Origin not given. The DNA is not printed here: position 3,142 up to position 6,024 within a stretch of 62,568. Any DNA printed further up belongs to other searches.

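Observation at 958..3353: AbiE abortive-infection cassette inserted into the 5' end of mutS, leaving an orphaned mutS promoter and first 18 codons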

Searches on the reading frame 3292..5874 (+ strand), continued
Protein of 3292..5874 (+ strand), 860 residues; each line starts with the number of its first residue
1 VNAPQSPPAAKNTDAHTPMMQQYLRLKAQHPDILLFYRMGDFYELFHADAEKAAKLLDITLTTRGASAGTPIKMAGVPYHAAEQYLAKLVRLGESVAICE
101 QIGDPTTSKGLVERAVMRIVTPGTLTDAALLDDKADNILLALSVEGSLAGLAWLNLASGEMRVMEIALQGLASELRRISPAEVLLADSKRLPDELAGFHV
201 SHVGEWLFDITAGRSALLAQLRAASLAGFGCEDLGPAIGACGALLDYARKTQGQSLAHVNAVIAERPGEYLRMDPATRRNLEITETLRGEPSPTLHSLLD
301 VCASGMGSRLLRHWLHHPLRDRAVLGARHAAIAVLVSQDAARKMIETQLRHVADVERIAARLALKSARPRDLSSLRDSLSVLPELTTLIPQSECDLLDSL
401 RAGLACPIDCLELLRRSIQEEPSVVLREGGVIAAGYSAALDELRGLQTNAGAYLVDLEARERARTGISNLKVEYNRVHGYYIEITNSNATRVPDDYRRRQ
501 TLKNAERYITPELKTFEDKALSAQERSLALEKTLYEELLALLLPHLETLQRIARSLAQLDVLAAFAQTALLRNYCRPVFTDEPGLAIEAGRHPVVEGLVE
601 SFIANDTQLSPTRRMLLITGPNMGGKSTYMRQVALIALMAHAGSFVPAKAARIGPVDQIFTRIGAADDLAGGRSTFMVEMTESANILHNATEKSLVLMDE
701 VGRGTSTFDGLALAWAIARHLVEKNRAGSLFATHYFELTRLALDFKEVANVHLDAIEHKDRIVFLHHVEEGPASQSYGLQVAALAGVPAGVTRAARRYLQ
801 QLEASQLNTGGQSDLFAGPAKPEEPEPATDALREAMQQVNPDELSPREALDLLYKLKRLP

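Call 59: search_dna_similar(query=L089:3619-4836:-, collection=phages, mode=protein, max_rows=15)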
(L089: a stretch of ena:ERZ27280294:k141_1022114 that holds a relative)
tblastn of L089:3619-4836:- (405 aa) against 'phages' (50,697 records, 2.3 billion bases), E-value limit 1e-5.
Records with a match: 351; places in all: 351; records where one place covers at least 80% of the query: 309.
Best place of each record, by identity: <60% 351.
By first word of the organism name: Escherichia 53; Stx2a-converting 36; Acinetobacter 33; Vibrio 29; Enterobacteria 24; Klebsiella 20; Salmonella 18; Stx2c-converting 17; Moraxella 15; Stx1a-converting 14; and 24 more.
By host as written in the record: - 86; Escherichia coli 34; Acinetobacter baumannii 15; Moraxella catarrhalis 15; Vibrio anguillarum strain BA35 10; Ruegeria pomeroyi DSS-3 10; Klebsiella pneumoniae 7; Ralstonia solanacearum 6; and 112 more.
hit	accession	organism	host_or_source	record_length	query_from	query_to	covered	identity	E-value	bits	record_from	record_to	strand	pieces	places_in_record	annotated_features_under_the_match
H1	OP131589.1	Acidovorax phage Aval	Acidovorax valerianellae GBBC 3043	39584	30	394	90%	33.1%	8e-32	133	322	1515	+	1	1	integrase arm-type DNA-binding domain-containing protein | AlpA family regulatory protein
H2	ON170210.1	Ralstonia phage YO122_3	Ralstonia solanacearum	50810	30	397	91%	32.1%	2e-32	135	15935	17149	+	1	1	record has no annotation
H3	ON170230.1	Ralstonia phage YO135_2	Ralstonia solanacearum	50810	30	397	91%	32.1%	2e-32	135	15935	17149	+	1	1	record has no annotation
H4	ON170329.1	Ralstonia phage YO194_3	Ralstonia solanacearum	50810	30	397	91%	32.1%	2e-32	135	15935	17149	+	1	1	record has no annotation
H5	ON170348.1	Ralstonia phage YO376_3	Ralstonia solanacearum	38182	30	397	91%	32.1%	3e-32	135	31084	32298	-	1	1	record has no annotation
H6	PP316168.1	Ralstonia phage RS-AB1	Ralstonia solanacearum and Ralstonia ...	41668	30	397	91%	31.7%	7e-31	130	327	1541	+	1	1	integrase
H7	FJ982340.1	Burkholderia phage KS9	Burkholderia pyrrocinia strain LMG 21824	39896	30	393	90%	31.6%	1e-31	132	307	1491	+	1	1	integrase gp31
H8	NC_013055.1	Burkholderia phage KS9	Burkholderia pyrrocinia strain LMG 21824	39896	30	393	90%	31.6%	1e-31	132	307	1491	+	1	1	site-specific integrase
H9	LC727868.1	Stx2a-converting phage Stx2a_JNE130578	-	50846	5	394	96%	28.4%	1e-21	103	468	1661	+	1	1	record has no annotation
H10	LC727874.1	Stx2a-converting phage Stx2a_JNE202033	-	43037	5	394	96%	27.6%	1e-21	103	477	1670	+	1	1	record has no annotation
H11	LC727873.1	Stx2a-converting phage Stx2a_JNE160313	-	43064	5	394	96%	27.6%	1e-21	103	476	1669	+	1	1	record has no annotation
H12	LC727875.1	Stx2a-converting phage Stx2a_JNE210578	-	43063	5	394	96%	27.6%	1e-21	103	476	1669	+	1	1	record has no annotation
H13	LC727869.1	Stx2a-converting phage Stx2a_JNE110649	-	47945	5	394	96%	27.6%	1e-21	103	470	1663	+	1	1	record has no annotation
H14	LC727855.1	Stx2a-converting phage Stx2a_JNE082642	-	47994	5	394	96%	27.6%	1e-21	103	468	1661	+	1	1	record has no annotation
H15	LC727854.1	Stx2a-converting phage Stx2a_JNE090861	-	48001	5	394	96%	27.6%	1e-21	103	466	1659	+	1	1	record has no annotation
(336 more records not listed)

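Call 66: find_encoding_contigs(protein=P0241, flank=10000, max_places=4)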
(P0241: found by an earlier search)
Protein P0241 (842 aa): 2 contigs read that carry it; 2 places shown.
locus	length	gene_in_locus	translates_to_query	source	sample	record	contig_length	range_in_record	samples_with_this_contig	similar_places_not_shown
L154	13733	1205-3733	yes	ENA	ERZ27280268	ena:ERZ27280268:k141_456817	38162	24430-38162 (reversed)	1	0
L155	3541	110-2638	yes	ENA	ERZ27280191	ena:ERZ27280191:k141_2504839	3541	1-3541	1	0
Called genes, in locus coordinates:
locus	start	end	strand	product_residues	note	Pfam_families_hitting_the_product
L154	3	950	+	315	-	?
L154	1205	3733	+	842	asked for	PF01624:MutS_I, PF05188:MutS_II, PF05192:MutS_III, PF05190:MutS_IV, PF00488:MutS_V, PF27441:MutS_C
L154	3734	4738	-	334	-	PF03401:TctC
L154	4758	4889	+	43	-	-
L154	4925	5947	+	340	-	PF00106:adh_short, PF08659:KR, PF13561:adh_short_C2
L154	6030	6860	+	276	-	PF00106:adh_short, PF08659:KR (weak), PF13561:adh_short_C2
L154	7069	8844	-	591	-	PF02538:Hydantoinase_B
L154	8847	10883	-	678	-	PF05378:Hydant_A_N, PF01968:Hydantoinase_A, PF19278:Hydant_A_C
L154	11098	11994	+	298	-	PF00126:HTH_1, PF03466:LysR_substrate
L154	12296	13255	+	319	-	PF03401:TctC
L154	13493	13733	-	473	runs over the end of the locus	PF14821:Thr_synth_N, PF00291:PALP, PF24857:THR4_C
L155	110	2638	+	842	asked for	PF01624:MutS_I, PF05188:MutS_II, PF05192:MutS_III, PF05190:MutS_IV, PF00488:MutS_V, PF27441:MutS_C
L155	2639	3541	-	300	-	?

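Call 67: find_encoding_contigs(protein=P0243, flank=10000, max_places=4)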
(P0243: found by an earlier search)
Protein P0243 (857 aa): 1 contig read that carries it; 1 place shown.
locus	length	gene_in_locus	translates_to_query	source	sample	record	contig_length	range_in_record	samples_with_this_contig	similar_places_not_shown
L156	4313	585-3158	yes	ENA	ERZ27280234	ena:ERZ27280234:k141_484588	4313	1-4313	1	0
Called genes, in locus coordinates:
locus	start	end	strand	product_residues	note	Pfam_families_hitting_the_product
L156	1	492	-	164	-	?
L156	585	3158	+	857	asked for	PF01624:MutS_I, PF05188:MutS_II, PF05192:MutS_III, PF05190:MutS_IV, PF00488:MutS_V, PF27441:MutS_C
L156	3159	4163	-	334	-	PF03401:TctC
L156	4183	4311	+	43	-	?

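Call 76: search_protein_families(library=pfam, proteins=[L156:1-492:-], max_evalue=0.001)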
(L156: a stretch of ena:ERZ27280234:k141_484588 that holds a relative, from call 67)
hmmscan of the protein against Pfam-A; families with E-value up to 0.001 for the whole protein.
L156:1-492:- (164 aa): 1 family
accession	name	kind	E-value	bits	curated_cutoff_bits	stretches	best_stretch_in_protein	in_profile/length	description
PF13356.12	Arm-DNA-bind_3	-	3.8e-12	46.6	27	1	8-84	1-77/83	Arm DNA-binding domain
